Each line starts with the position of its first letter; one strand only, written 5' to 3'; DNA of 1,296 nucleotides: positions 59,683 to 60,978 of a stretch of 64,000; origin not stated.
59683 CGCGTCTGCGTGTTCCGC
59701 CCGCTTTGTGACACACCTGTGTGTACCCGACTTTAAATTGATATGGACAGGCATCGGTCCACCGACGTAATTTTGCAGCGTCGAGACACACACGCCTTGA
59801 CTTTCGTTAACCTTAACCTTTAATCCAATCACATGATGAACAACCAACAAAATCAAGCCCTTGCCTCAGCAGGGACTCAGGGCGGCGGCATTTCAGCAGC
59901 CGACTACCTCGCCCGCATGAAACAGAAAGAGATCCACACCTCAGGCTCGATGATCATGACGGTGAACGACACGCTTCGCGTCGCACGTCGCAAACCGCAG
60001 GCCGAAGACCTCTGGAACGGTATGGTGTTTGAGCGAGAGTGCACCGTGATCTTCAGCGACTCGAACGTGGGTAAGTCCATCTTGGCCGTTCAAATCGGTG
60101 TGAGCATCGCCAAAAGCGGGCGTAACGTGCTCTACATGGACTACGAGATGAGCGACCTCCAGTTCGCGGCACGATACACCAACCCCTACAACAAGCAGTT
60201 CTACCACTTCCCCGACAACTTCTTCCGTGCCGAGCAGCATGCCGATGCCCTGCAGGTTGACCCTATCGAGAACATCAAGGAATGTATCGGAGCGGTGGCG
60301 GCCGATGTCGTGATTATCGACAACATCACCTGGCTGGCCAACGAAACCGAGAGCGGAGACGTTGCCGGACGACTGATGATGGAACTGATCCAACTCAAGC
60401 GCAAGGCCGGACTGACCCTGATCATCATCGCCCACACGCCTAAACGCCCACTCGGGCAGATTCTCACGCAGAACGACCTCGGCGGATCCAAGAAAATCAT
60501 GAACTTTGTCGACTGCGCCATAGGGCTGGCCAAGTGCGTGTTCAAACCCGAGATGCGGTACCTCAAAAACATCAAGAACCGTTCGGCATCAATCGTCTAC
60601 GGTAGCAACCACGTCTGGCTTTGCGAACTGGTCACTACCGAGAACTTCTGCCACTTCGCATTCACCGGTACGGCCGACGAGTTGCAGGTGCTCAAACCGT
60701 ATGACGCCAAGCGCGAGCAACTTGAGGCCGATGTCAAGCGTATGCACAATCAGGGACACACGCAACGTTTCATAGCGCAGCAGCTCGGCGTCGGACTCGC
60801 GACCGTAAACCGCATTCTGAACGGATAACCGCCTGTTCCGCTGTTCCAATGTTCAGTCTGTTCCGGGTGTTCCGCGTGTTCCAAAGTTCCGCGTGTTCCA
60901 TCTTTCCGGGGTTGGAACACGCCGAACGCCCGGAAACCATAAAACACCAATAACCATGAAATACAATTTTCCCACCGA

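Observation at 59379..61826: Four arrays of 8-9-bp GTTCC repeats (about 37 copies) bracket and partition a two-gene cassette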

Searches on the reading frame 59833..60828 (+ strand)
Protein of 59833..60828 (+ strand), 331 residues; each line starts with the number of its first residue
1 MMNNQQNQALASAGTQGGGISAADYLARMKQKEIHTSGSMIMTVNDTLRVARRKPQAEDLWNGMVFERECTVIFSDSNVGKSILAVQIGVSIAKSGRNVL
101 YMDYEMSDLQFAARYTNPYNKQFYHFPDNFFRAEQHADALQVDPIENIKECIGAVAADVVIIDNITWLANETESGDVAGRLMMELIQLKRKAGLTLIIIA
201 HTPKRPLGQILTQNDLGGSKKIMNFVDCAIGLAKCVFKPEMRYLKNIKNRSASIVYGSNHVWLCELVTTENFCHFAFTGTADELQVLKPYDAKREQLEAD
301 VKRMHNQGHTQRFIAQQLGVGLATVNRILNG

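Call 8: search_protein_families(library=pfam, proteins=[window:59833-60828:+], max_evalue=1)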
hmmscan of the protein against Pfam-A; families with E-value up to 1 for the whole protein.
window:59833-60828:+ (331 aa): 13 families
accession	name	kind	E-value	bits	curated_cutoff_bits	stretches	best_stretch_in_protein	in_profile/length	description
PF13481.12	AAA_25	-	3.3e-15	56.7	27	1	49-205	14-193/195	AAA domain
PF06745.19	ATPase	-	5.2e-09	36.2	26.6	1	60-252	11-208/231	KaiC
PF02796.21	HTH_7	-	0.00019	22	23.8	1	299-330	12-43/45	Helix-turn-helix domain of resolvase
PF01656.29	CbiA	-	0.0007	20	25.4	1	75-193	6-102/125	CobQ/CobB/MinD/ParA nucleotide binding domain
PF01371.25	Trp_repressor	-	0.0033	17.9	27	1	301-329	42-70/88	Trp repressor protein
PF20720.3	nSTAND3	-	0.0047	17.1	27.2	1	67-143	16-86/155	Novel STAND NTPase 3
PF01381.28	HTH_3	-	0.01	16.3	23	1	306-331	7-32/55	Helix-turn-helix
PF13384.12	HTH_23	-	0.013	15.7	24.6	1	294-330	3-39/50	Homeodomain-like domain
PF13551.12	HTH_29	-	0.017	15.6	28.1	1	303-330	6-34/64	Winged helix-turn helix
PF13479.12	AAA_24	-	0.022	15.1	27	1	71-170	5-78/195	AAA domain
PF19575.5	HTH_58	-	0.13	12.7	23.8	1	292-329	10-47/62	Helix-turn-helix domain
PF04545.22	Sigma70_r4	-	0.16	11.9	24.1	1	306-329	18-41/50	Sigma-70, region 4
PF13542.12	HTH_Tnp_ISL3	-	0.23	11.4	27.4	1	307-330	26-48/51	Helix-turn-helix domain of transposase family ISL3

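Call 9: search_protein_families(library=ncbifam, proteins=[window:59833-60828:+], max_evalue=1)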
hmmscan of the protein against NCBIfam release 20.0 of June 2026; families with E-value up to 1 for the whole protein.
window:59833-60828:+ (331 aa): 15 families
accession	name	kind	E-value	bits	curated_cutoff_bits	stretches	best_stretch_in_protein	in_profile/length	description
TIGR00416.1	sms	equivalog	1.6e-06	27.2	403.05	1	60-252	86-262/454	DNA repair protein RadA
TIGR02237.1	recomb_radB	equivalog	2.3e-06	27.6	172.4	1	59-198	3-145/210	DNA repair and recombination protein RadB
TIGR03878.1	thermo_KaiC_2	hypoth_equivalog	3.8e-05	23.1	232.2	1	77-240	45-210/259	KaiC domain-containing protein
NF006799.0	PRK09302.1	equivalog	0.00018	20.2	408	1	57-241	262-441/515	circadian clock protein KaiC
NF004629.0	PRK05973.1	equivalog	0.00057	19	156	1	69-201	65-191/237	DNA helicase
TIGR03880.1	KaiC_arch_3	hypoth_equivalog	0.0027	17.3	249.45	1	59-202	7-153/224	KaiC domain-containing protein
TIGR03600.1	phage_DnaB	exception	0.003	16.6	498.65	1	69-115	195-242/421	phage replicative helicase, DnaB family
NF038214.1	IS21_help_AAA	equivalog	0.0032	17.2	200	1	65-104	87-126/232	IS21-like element helper ATPase IstB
NF004723.0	PRK06067.1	subfamily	0.0043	16.6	194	1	72-201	38-172/243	flagellar accessory protein FlaH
NF052589.1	ArlH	equivalog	0.011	15.5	215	1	72-191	24-151/229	archaellum protein ArlH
NF040595.1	HTH_Cbp1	equivalog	0.025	14.5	140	1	295-329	2-36/135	CRISPR DNA repeat-binding protein Cbp1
NF033545.0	transpos_IS630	equivalog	0.025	14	100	1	299-329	3-33/299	IS630 family transposase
NF005098.0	PRK06526.1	subfamily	0.052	13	296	0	63-102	104-143/266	transposase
TIGR03877.1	thermo_KaiC_1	hypoth_equivalog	0.065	12.7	307.25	0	145-200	116-169/238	KaiC domain-containing protein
NF041816.1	Avs3a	equivalog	0.097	9.7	2800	1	41-101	248-304/2083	AVAST type 3 anti-phage nuclease/ATPase Avs3a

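Call 10: search_protein_families(library=phrogs, proteins=[window:59833-60828:+], max_evalue=1)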
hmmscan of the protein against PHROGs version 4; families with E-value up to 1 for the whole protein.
window:59833-60828:+ (331 aa): 31 families (the best 25 are shown)
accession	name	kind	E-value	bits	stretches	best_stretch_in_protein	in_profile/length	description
phrog_239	-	DNA, RNA and nucleotide metabolism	1.1e-14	55.3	1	55-251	346-576/801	DNA primase/helicase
phrog_19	-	DNA, RNA and nucleotide metabolism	2.8e-11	44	2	68-115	353-400/621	DnaB-like replicative helicase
phrog_6357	-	unknown function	9.5e-10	39.2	1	59-254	22-210/321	-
phrog_3123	-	unknown function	6.8e-08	32.5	1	41-234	316-538/583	-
phrog_27475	-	unknown function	2e-05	24.3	2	300-329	9-38/599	-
phrog_7061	-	DNA, RNA and nucleotide metabolism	0.00018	23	1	291-329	27-65/70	HTH DNA binding protein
phrog_243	-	DNA, RNA and nucleotide metabolism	0.00018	21.6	1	157-204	143-193/273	DnaB-like replicative helicase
phrog_3855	-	DNA, RNA and nucleotide metabolism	0.00098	20.5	1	285-327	58-98/115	HTH DNA binding protein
phrog_906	-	DNA, RNA and nucleotide metabolism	0.0022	17.8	1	50-204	509-674/872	DNA polymerase/primase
phrog_124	-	DNA, RNA and nucleotide metabolism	0.0023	18.4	1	72-170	47-122/382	Sak4-like ssDNA annealing protein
phrog_6891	-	other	0.0027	18.4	1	72-206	46-163/310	ATPase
phrog_517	-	DNA, RNA and nucleotide metabolism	0.0035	19.2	1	288-331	77-124/128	HTH DNA binding protein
phrog_26214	-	unknown function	0.01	15.4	1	50-253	34-223/420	-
phrog_645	-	DNA, RNA and nucleotide metabolism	0.014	16.6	1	288-328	17-58/196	Rnase E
phrog_6831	-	transcription regulation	0.018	16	1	301-331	11-41/68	transcriptional regulator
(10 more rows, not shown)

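Call 11: find_homologous_proteins(query=window:59833-60828:+)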
Query window:59833-60828:+ (331 aa): 2271 proteins with E <= 0.001 among 3827 candidates; the best 120 are listed.
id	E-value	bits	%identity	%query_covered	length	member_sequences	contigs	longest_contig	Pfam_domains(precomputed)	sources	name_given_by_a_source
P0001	2.9e-218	741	99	100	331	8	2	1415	PF06745.20,PF13481.13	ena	-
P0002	2.5e-78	281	49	90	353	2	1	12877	PF06745.20,PF13481.13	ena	-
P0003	7.9e-77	276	49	90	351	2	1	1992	PF06745.20,PF13481.13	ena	-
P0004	1.1e-76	276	47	92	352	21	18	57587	PF06745.20,PF13481.13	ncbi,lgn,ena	-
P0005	1.3e-75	272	46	91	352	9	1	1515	PF06745.20,PF13481.13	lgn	-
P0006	4.4e-75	271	46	90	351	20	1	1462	PF13481.13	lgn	-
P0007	7.1e-75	270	47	92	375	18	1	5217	PF06745.20,PF13481.13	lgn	-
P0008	1.6e-69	252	43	87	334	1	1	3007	PF06745.20,PF08281.19,PF13481.13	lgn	-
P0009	2.5e-69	252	45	88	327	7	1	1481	PF06745.20,PF13936.13,PF13481.13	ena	-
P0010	1.5e-68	249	45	88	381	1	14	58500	PF13412.13,PF25787.2,PF13384.13,PF13936.13,PF13518.13,PF02796.22,PF00196.26,PF13542.13,PF08281.19,PF13481.13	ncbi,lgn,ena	-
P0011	1.3e-66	243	43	86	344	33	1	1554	PF21694.3,PF13412.13,PF06745.20,PF08281.19,PF13481.13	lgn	-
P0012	1.8e-66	242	43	88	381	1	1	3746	PF25787.2,PF13479.13,PF13384.13,PF13936.13,PF02796.22,PF13542.13,PF08281.19,PF13481.13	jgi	jgi:predicted ATP-dependent serine protease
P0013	4.1e-66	241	41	91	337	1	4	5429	PF06745.20,PF08281.19,PF13481.13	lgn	-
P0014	1.6e-65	239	44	87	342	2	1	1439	PF13481.13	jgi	-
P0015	2.9e-65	238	43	92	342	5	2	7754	PF13412.13,PF06745.20,PF03796.22,PF08281.19,PF13481.13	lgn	-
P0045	3.2e-60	222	41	87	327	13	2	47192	PF06745.20,PF13384.13,PF02796.22,PF13481.13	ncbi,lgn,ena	-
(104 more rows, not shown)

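Call 14: find_encoding_contigs(protein=P0004, flank=6000, max_places=8)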
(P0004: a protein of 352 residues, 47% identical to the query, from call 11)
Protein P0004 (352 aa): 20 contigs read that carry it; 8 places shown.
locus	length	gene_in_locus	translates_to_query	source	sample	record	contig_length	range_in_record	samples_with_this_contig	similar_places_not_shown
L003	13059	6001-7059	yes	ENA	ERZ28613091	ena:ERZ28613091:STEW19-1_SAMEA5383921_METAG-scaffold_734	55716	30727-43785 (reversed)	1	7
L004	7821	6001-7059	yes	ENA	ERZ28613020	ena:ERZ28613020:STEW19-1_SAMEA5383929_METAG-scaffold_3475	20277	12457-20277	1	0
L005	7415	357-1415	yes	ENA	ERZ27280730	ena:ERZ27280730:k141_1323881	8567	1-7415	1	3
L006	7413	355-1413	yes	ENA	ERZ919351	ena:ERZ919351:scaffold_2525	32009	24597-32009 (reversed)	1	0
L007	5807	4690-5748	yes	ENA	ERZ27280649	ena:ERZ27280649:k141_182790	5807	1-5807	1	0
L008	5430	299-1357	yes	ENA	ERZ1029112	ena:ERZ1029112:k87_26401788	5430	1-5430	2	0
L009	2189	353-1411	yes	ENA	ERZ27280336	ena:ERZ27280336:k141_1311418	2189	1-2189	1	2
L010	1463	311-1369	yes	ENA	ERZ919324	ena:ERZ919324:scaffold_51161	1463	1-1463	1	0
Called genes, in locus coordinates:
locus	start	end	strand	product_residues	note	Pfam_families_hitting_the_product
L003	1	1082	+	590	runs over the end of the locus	-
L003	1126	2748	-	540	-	PF13424:TPR_12 (weak), PF12833:HTH_18, PF00165:HTH_AraC (faint)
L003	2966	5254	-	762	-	PF00593:TonB_dep_Rec_b-barrel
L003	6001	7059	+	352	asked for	PF13481:AAA_25, PF06745:ATPase (weak)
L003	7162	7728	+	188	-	PF19898:DUF6371 (faint)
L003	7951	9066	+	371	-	PF00756:Esterase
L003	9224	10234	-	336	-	PF12784:PDDEXK_2, PF27070:HTH_Rpn_C (weak)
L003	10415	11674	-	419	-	PF00884:Sulfatase, PF01663:Phosphodiest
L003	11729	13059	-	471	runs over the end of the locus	-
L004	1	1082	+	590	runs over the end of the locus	-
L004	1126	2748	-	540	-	PF13424:TPR_12 (weak), PF12833:HTH_18, PF00165:HTH_AraC (faint)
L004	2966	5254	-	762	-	PF00593:TonB_dep_Rec_b-barrel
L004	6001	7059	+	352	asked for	PF13481:AAA_25, PF06745:ATPase (weak)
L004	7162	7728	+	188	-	PF19898:DUF6371 (faint)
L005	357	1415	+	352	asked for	PF13481:AAA_25, PF06745:ATPase (weak)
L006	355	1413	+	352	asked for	PF13481:AAA_25, PF06745:ATPase (weak)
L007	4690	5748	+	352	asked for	PF13481:AAA_25, PF06745:ATPase (weak)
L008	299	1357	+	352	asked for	PF13481:AAA_25, PF06745:ATPase (weak)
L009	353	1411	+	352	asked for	PF13481:AAA_25, PF06745:ATPase (weak)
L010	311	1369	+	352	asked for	PF13481:AAA_25, PF06745:ATPase (weak)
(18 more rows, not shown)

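Call 19: find_related_loci(query=A1, collection=genome_contigs, flank=5000)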
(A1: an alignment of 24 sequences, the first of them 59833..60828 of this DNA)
Query A1 (331 aa) in genome_contigs; peptide patterns used: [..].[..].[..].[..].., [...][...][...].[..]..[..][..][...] (x = any residue, [..] = any of these).
599 stretches matched a pattern (row limit reached: there are more); 532 encode a relative of the query (tblastn E <= 1e-3); the best 80 are kept; 80 distinct loci.
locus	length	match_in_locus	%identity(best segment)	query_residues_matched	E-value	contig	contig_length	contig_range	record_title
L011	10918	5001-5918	47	29-331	2e-84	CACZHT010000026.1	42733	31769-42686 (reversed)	MAG: uncultured Bacteroidales bacterium isolate RUG12632 genome assembly, contig: RUG12632_asm_26, whole genome shotgun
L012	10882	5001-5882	45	40-329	4e-76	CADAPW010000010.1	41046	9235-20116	MAG: uncultured Bacteroidia bacterium isolate RUG13515 genome assembly, contig: RUG13515_asm_10, whole genome shotgun se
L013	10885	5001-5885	42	41-330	2e-69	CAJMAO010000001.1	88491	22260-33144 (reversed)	MAG TPA_asm: uncultured Prevotella sp. isolate ERR321532-bin.36 genome assembly, contig: NODE_107_length_88491_cov_4.892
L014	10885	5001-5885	42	41-330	3e-68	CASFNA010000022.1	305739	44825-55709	uncultured Prevotellaceae bacterium isolate SI.A88.metabat-bins.92 genome assembly, contig: SI.A88.metabat-bins.92.fa_k1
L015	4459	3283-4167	41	43-328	2e-67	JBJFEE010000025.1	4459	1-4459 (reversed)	MAG: Muribaculaceae bacterium isolate SARD15_bin.050 NODE_14659_length_4459_cov_9.555404, whole genome shotgun sequence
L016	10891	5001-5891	41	41-329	2e-67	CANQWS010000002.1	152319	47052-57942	MAG: uncultured Muribaculaceae bacterium isolate Lapin-011__bin11 genome assembly, contig: Lapin-011__NODE_38_length_152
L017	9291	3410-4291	42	41-329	8e-67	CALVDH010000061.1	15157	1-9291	MAG: uncultured Bacteroidales bacterium isolate BRZ_CG__bin93 genome assembly, contig: BRZ_CG__NODE_4933_length_15157_co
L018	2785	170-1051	40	41-329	1e-67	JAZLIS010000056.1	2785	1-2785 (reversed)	MAG: Bacteroidales bacterium isolate T1900044977_TA20190039.MAGScoT_cleanbin_000010 SGB_4036_k141_56631, whole genome sh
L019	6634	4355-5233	40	41-327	2e-66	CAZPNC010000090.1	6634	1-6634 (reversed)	MAG TPA_asm: uncultured Prevotella sp. isolate binchicken_co154_83 genome assembly, contig: NODE_25322_length_6634_cov_7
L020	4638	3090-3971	41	41-329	2e-66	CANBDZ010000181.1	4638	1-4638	MAG TPA_asm: uncultured Bacteroidales bacterium isolate SRR15429293_bin.1_metawrap_v1.3_MAG genome assembly, contig: NOD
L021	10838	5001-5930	40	23-327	2e-66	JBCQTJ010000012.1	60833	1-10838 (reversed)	MAG: Rikenellaceae bacterium isolate MAG311 NODE_112_length_60834_cov_3.049298, whole genome shotgun sequence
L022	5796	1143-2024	41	41-329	6e-66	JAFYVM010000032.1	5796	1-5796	MAG: Bacteroidales bacterium isolate RGIG7459 Water_buffalos_Colon-1__c360151, whole genome shotgun sequence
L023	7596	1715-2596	41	41-330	1e-65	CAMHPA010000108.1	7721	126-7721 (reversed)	MAG: uncultured Bacteroidetes bacterium isolate SRR11784284_bin.21_metaWRAP_v1.3_MAG genome assembly, contig: ERZ1220320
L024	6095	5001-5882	41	41-329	2e-65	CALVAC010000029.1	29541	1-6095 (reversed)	MAG: uncultured Bacteroidales bacterium isolate BRZ_CG__bin33 genome assembly, contig: BRZ_CG__NODE_2134_length_29541_co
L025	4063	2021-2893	41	45-329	3e-65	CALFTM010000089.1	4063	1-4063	MAG TPA_asm: uncultured Bacteroidales bacterium isolate SRR6425824_bin.54_CONCOCT_v1.1_MAG genome assembly, contig: ERZ1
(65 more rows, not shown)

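Call 21: find_encoding_contigs(protein=P0010, flank=10000, max_places=4)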
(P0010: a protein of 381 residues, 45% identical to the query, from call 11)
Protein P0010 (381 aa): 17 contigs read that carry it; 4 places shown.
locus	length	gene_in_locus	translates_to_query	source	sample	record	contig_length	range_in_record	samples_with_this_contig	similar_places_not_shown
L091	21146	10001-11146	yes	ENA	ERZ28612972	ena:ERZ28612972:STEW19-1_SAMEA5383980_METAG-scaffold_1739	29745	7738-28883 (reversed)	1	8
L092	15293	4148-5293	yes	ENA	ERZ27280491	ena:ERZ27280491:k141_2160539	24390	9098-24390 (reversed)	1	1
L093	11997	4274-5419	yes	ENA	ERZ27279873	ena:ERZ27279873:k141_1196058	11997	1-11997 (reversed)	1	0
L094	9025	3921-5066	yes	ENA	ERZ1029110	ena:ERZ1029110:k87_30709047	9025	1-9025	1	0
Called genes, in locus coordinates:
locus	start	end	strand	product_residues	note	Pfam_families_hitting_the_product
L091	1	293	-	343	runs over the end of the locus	PF05496:RuvB_N, PF00004:AAA, PF07728:AAA_5 (faint), PF17864:AAA_lid_4, PF05491:WHD_RuvB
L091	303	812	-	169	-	-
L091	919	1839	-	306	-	PF00389:2-Hacid_dh, PF02826:2-Hacid_dh_C, PF03446:NAD_binding_2 (weak)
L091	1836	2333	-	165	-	PF01042:Ribonuc_L-PSP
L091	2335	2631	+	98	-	PF04977:DivIC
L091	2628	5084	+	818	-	PF13715:CarbopepD_reg_2, PF18939:DUF5686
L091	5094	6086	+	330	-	PF02424:ApbE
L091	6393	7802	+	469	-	PF00589:Phage_integrase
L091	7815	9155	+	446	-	-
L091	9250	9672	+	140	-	PF12728:HTH_17 (weak)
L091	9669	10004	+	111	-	PF12728:HTH_17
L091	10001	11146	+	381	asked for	PF13481:AAA_25, PF02796:HTH_7 (weak), PF00196:GerE (weak), PF08281:Sigma70_r4_2 (weak), PF13542:HTH_Tnp_ISL3 (weak), PF13936:HTH_38 (weak), PF25787:HTH_SB, PF13384:HTH_23, +2 more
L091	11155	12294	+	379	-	PF21957:Zn_ribbon_16, PF19898:DUF6371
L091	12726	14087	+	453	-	PF01507:PAPS_reduct (weak)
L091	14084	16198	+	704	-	PF13476:AAA_23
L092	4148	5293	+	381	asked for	PF13481:AAA_25, PF02796:HTH_7 (weak), PF00196:GerE (weak), PF08281:Sigma70_r4_2 (weak), PF13542:HTH_Tnp_ISL3 (weak), PF13936:HTH_38 (weak), PF25787:HTH_SB, PF13384:HTH_23, +2 more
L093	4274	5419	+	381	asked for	PF13481:AAA_25, PF02796:HTH_7 (weak), PF00196:GerE (weak), PF08281:Sigma70_r4_2 (weak), PF13542:HTH_Tnp_ISL3 (weak), PF13936:HTH_38 (weak), PF25787:HTH_SB, PF13384:HTH_23, +2 more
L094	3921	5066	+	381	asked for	PF13481:AAA_25, PF02796:HTH_7 (weak), PF00196:GerE (weak), PF08281:Sigma70_r4_2 (weak), PF13542:HTH_Tnp_ISL3 (weak), PF13936:HTH_38 (weak), PF25787:HTH_SB, PF13384:HTH_23, +2 more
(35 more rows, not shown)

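Call 22: find_encoding_contigs(protein=P0045, flank=10000, max_places=4)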
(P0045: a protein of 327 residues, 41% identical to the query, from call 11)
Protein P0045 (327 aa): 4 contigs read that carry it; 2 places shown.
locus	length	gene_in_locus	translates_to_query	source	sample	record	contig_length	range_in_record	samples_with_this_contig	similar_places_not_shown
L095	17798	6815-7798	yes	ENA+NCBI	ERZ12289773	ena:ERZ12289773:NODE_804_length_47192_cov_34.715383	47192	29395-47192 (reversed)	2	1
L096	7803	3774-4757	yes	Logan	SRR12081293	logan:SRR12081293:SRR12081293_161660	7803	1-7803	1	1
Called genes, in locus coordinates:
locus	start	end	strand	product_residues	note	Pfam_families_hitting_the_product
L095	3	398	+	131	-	?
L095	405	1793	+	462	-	PF01554:MatE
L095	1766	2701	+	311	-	PF00990:GGDEF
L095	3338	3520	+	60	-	-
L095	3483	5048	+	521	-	PF00589:Phage_integrase (weak)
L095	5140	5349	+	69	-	-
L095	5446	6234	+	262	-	-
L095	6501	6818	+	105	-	PF12728:HTH_17, PF13411:MerR_1 (weak)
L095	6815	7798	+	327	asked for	PF13481:AAA_25, PF06745:ATPase, PF02796:HTH_7 (faint), PF13384:HTH_23 (weak)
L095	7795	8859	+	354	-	PF21957:Zn_ribbon_16, PF19898:DUF6371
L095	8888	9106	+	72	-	-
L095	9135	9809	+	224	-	-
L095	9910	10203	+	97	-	-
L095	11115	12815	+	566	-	PF00128:Alpha-amylase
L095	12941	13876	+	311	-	PF13793:Pribosyltran_N, PF00156:Pribosyltran, PF14572:Pribosyl_synth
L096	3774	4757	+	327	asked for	PF13481:AAA_25, PF06745:ATPase, PF02796:HTH_7 (faint), PF13384:HTH_23 (weak)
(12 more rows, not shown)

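Call 32: find_encoding_contigs(protein=P0002, flank=6000, max_places=4)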
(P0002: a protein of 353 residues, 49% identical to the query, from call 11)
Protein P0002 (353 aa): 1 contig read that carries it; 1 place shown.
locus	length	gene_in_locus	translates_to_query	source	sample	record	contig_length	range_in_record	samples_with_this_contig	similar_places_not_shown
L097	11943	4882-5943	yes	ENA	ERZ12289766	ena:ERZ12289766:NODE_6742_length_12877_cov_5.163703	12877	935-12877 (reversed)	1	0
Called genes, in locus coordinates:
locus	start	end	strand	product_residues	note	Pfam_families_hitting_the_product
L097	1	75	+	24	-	?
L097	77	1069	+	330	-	-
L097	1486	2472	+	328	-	PF02445:NadA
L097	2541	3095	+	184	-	PF00255:GSHPx, PF00578:AhpC-TSA (weak)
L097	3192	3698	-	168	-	-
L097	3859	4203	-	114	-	PF01934:HepT-like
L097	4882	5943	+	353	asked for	PF13481:AAA_25, PF06745:ATPase (weak)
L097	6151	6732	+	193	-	PF19898:DUF6371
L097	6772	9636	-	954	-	PF02739:5_3_exonuc_N, PF01367:5_3_exonuc, PF01612:DNA_pol_A_exo1 (weak), PF00476:DNA_pol_A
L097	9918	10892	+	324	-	PF00348:polyprenyl_synt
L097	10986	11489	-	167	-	PF11396:PepSY_like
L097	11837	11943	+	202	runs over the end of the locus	PF01351:RNase_HII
